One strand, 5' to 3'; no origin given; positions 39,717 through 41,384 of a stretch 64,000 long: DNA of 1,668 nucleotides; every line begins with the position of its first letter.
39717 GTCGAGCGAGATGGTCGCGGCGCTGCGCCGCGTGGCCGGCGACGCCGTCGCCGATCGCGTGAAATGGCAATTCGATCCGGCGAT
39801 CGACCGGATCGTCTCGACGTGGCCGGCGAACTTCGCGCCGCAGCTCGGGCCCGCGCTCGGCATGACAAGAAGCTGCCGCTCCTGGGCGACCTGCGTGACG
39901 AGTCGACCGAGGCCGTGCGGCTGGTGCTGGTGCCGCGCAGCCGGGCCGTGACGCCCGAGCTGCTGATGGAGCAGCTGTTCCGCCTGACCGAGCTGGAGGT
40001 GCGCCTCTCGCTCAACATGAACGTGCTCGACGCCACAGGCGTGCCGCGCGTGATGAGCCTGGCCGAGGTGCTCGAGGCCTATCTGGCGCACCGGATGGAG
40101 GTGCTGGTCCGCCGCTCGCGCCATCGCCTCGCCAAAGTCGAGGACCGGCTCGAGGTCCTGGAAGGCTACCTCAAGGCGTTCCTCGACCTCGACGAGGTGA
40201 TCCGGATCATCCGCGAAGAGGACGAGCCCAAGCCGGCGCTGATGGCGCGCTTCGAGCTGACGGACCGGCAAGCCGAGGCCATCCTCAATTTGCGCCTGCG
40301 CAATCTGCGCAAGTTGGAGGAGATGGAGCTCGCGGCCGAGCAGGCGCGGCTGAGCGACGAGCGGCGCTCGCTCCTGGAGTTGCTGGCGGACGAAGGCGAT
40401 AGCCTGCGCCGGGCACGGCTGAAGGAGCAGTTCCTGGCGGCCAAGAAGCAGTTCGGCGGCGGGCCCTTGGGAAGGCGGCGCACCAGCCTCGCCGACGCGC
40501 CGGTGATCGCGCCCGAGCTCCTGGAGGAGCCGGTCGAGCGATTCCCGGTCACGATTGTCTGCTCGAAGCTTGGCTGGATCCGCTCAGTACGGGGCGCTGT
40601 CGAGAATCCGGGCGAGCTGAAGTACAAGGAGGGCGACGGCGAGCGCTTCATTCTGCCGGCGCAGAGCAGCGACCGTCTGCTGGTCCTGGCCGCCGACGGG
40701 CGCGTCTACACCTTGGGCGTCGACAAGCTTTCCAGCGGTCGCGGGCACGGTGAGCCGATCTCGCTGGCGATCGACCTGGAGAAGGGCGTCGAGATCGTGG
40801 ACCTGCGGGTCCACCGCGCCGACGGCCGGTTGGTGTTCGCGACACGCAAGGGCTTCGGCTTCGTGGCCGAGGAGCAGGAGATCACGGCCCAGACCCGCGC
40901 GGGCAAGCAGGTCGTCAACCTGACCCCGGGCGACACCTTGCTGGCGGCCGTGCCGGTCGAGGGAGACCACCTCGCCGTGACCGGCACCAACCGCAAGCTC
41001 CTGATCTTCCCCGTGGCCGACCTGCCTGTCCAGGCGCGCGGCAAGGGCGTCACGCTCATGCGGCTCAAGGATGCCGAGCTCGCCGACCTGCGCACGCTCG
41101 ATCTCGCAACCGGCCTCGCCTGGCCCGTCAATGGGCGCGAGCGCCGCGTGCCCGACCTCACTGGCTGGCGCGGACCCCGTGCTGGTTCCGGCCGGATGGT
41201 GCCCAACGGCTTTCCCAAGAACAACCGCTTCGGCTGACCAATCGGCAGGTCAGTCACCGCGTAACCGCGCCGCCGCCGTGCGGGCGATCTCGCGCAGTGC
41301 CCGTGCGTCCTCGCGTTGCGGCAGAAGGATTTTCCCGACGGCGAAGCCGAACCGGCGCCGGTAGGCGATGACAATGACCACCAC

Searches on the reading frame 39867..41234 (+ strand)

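Call 72: search_protein_families(library=pfam, max_evalue=0.001, proteins=[window:39867-41234:+])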
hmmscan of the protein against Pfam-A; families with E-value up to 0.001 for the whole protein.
seq(456 aa): 2 families
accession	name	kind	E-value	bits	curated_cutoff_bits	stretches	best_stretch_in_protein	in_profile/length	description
PF00521.26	DNA_topoisoIV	-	7.9e-30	104.5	31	1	3-176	247-420/432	DNA gyrase/topoisomerase IV, subunit A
PF03989.18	DNA_gyraseA_C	-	9.7e-17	60.6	27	2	322-364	3-47/48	DNA gyrase C-terminal domain, beta-propeller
